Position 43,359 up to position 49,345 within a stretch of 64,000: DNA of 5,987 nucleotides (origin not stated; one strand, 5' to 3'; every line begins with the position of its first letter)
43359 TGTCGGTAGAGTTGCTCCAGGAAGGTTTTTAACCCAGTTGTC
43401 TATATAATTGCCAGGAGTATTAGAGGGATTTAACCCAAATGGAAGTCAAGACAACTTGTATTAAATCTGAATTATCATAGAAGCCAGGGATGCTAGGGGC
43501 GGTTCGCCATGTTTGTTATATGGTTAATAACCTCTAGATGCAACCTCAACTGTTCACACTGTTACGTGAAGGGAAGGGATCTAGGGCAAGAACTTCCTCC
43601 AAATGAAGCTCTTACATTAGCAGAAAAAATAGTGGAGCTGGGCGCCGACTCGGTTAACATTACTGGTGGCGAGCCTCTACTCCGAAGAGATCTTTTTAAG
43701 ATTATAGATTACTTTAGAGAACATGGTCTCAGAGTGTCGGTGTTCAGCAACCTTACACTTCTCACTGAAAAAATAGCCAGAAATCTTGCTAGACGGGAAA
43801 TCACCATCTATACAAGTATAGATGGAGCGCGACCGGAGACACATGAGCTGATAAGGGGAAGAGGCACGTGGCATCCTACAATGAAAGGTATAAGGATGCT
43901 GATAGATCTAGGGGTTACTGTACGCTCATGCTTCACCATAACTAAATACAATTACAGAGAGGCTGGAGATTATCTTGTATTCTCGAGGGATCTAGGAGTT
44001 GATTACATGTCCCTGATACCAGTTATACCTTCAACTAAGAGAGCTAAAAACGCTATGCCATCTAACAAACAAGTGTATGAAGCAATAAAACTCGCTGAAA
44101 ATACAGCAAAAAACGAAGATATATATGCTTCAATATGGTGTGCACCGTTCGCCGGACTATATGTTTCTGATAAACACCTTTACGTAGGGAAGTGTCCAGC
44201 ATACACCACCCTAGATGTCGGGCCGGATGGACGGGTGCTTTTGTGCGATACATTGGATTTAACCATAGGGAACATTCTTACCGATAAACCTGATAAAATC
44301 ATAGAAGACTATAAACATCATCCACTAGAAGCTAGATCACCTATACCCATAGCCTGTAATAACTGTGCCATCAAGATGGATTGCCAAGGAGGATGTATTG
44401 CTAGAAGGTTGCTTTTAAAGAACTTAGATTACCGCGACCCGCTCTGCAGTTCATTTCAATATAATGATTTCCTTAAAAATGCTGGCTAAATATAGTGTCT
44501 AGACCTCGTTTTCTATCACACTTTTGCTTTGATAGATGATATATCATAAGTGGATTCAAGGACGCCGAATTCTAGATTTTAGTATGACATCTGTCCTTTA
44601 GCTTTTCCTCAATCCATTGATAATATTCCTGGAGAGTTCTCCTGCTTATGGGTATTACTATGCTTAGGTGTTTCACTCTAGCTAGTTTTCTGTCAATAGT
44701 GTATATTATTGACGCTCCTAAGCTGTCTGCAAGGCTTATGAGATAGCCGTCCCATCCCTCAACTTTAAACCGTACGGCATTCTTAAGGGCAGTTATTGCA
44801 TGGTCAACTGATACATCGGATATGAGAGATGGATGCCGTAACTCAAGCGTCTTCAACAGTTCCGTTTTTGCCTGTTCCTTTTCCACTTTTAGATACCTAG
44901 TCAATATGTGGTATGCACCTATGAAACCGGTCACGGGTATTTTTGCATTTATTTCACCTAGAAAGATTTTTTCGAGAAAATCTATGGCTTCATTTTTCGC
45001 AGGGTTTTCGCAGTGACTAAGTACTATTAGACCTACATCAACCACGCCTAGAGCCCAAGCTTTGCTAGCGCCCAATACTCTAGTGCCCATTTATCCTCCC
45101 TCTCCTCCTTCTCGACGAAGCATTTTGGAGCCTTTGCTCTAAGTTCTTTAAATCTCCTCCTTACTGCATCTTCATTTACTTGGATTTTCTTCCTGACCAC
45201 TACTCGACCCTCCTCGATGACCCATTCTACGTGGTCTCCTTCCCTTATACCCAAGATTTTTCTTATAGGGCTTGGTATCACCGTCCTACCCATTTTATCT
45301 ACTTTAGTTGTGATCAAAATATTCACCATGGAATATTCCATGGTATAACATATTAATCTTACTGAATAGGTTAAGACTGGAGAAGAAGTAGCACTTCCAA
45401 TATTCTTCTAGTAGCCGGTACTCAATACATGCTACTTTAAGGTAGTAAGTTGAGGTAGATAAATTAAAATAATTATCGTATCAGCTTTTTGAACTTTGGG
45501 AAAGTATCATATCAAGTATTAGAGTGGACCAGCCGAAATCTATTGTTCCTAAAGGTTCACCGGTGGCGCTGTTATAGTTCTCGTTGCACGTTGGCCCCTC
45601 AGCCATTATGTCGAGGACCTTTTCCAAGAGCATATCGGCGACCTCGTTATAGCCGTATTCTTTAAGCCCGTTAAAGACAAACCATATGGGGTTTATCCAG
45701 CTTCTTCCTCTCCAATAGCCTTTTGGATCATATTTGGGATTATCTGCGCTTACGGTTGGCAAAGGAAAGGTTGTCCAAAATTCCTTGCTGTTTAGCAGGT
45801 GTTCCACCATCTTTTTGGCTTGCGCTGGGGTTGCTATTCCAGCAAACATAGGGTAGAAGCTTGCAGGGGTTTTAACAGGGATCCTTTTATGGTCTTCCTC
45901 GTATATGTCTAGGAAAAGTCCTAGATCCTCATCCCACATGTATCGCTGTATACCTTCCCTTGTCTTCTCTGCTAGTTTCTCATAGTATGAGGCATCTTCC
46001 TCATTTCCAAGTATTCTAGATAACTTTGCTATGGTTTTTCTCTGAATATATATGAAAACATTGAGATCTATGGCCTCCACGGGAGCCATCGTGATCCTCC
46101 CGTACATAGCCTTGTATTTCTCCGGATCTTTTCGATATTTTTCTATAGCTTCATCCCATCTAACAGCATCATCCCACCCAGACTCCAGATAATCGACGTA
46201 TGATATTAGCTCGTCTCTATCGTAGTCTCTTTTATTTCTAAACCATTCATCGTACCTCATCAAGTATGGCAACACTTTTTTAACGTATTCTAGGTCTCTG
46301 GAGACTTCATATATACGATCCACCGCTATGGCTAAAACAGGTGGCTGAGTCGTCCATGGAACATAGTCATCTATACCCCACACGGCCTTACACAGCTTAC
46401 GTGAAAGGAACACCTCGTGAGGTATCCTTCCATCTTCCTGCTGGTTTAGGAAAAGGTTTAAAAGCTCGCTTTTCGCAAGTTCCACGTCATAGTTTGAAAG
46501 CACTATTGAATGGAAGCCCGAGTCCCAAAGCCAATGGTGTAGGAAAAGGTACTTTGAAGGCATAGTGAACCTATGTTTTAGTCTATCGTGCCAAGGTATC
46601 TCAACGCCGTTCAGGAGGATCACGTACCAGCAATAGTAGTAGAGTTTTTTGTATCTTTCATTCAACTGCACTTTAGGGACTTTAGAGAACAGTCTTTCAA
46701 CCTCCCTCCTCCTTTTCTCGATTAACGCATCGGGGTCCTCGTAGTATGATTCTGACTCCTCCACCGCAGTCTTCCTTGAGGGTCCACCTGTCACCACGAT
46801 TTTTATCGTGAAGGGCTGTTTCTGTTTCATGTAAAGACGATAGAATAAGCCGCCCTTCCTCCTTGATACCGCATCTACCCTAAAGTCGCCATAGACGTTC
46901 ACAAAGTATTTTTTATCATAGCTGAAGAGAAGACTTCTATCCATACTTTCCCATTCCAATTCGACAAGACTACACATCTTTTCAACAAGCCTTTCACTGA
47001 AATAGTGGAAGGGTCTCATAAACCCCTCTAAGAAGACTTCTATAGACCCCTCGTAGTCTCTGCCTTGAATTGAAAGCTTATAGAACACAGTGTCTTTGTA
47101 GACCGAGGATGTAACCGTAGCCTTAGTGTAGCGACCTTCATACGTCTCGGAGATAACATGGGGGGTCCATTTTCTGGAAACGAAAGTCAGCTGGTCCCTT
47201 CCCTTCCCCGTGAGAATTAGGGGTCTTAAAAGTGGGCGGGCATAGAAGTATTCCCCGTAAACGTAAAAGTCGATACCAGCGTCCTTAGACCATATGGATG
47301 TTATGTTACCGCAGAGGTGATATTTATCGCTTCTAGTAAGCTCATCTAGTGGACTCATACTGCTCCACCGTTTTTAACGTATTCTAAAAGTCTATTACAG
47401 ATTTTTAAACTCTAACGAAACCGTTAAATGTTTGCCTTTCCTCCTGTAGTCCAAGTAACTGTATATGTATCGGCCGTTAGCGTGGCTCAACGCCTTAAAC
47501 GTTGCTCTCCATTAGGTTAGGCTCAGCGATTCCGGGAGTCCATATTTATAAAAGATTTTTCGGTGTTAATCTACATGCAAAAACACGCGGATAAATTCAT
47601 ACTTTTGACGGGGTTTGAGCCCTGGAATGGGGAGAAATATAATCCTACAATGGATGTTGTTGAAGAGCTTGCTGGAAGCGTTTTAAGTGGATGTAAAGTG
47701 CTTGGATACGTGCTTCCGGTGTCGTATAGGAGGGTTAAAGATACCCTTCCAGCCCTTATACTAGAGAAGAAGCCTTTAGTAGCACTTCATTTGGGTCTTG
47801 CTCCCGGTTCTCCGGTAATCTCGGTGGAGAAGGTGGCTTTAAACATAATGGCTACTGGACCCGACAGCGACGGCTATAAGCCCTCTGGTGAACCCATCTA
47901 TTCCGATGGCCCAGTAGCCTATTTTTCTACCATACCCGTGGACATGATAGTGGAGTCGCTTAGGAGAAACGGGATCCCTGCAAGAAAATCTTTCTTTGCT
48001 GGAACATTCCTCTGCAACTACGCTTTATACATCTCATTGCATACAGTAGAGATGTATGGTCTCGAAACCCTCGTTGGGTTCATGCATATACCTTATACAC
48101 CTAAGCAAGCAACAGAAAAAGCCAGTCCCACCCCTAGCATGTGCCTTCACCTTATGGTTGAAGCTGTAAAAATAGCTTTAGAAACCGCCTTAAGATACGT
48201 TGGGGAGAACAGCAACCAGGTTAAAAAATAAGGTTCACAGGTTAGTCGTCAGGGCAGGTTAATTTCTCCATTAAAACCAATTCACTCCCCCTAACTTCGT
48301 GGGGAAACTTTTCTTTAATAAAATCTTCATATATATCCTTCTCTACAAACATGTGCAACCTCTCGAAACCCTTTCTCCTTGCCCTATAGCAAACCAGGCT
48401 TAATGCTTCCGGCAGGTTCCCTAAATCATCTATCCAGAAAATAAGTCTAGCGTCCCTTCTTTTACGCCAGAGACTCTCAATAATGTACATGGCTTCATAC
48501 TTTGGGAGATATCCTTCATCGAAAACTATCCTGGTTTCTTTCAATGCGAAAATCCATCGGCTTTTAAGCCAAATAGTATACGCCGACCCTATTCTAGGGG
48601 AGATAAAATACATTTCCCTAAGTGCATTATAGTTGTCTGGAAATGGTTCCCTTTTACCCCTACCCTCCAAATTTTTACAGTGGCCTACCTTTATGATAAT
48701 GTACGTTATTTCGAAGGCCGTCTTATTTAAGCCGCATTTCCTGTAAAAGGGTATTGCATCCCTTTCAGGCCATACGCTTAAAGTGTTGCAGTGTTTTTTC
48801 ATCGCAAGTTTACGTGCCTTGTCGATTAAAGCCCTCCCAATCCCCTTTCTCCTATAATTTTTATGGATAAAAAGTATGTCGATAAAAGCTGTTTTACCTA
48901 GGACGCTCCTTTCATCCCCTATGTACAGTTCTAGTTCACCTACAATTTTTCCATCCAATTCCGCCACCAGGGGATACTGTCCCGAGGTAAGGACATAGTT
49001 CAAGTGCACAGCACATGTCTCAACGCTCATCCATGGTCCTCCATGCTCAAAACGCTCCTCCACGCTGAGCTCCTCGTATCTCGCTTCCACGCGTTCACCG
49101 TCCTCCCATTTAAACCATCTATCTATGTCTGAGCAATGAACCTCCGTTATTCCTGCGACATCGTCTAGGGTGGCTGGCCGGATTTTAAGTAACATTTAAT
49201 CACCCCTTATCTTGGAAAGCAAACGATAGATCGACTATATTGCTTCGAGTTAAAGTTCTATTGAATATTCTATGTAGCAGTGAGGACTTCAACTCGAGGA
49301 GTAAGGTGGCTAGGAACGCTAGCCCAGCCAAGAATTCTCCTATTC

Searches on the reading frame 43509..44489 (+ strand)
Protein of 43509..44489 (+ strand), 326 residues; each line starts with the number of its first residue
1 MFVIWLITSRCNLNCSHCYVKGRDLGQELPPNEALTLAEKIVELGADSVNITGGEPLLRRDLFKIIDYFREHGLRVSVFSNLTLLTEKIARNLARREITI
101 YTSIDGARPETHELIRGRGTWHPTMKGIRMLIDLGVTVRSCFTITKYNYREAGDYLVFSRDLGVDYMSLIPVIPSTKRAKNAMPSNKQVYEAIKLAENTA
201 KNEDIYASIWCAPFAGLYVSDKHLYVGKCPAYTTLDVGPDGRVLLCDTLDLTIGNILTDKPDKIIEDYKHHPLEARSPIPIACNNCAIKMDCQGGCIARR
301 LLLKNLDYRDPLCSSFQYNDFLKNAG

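Call 7: search_protein_families(library=pfam, proteins=[window:43509-44489:+], max_evalue=0.001)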
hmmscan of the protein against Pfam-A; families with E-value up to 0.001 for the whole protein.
window:43509-44489:+ (326 aa): 2 families
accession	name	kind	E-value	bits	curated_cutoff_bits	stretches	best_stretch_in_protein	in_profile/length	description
PF04055.27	Radical_SAM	-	8.6e-28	98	29.5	1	6-145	2-149/166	Radical SAM superfamily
PF13353.11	Fer4_12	-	8.5e-05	23.3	22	1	6-89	10-97/137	4Fe-4S single cluster domain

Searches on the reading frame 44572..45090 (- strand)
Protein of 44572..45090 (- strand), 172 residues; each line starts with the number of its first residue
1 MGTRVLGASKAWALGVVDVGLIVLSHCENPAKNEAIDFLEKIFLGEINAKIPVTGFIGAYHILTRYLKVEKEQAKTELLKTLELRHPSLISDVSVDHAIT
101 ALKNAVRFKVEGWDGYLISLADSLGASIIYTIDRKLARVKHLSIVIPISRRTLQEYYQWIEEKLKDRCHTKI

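Call 7: search_protein_families(library=pfam, proteins=[window:44572-45090:-], max_evalue=0.001)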
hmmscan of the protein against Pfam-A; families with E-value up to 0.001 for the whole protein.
window:44572-45090:- (172 aa): 1 family
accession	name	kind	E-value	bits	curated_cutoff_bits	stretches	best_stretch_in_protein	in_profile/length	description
PF01850.27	PIN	-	0.00013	23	23.6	1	35-141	21-119/120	PIN domain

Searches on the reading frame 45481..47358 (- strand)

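Call 7: search_protein_families(library=pfam, proteins=[window:45481-47358:-], max_evalue=0.001)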
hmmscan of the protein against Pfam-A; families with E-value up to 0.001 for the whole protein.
window:45481-47358:- (625 aa): 6 families
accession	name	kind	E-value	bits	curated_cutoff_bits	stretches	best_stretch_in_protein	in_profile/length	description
PF22422.2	MGH1-like_GH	-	1.5e-75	255.5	27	1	274-611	3-356/356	Mannosylglycerate hydrolase MGH1-like glycoside hydrolase domain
PF01204.24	Trehalase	-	6.8e-25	88.3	21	1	422-585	299-462/512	Trehalase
PF03200.22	Glyco_hydro_63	-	4.4e-21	75.7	22.4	2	266-489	83-313/492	Glycosyl hydrolase family 63 C-terminal domain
PF17389.8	Bac_rhamnosid6H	-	2.2e-09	37.5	24.5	1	286-522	55-251/339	Bacterial alpha-L-rhamnosidase 6 hairpin glycosidase domain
PF06202.20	GDE_C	-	0.0001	21.8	21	1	286-546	40-278/367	Amylo-alpha-1,6-glucosidase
PF17167.11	Glyco_hydro_94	-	0.00031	20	27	1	426-493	195-260/420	Glycosyl hydrolase 94 superfamily, catalytic domain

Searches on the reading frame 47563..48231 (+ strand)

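Call 7: search_protein_families(library=pfam, proteins=[window:47563-48231:+], max_evalue=0.001)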
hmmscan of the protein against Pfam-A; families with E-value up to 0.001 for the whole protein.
window:47563-48231:+ (222 aa): 2 families
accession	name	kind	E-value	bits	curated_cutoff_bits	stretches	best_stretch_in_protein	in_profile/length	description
PF01470.22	Peptidase_C15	-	7.5e-58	196.4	22.7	1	13-211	3-203/204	Pyroglutamyl peptidase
PF06162.17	PgaPase_1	-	7.2e-05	23.1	24.4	1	14-117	27-128/166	Putative pyroglutamyl peptidase PgaPase_1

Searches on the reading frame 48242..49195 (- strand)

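Call 7: search_protein_families(library=pfam, proteins=[window:48242-49195:-], max_evalue=0.001)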
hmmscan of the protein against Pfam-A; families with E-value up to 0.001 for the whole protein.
window:48242-49195:- (317 aa): 3 families
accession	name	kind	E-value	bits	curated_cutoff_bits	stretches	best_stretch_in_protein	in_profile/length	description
PF00583.31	Acetyltransf_1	-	8.7e-17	61.9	20.7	1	64-155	24-115/116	Acetyltransferase (GNAT) family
PF13508.13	Acetyltransf_7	-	3.4e-14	53.4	27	1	76-155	6-81/84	Acetyltransferase (GNAT) domain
PF13673.13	Acetyltransf_10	-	3.5e-11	43.6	23.6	1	70-159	28-110/128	Acetyltransferase (GNAT) domain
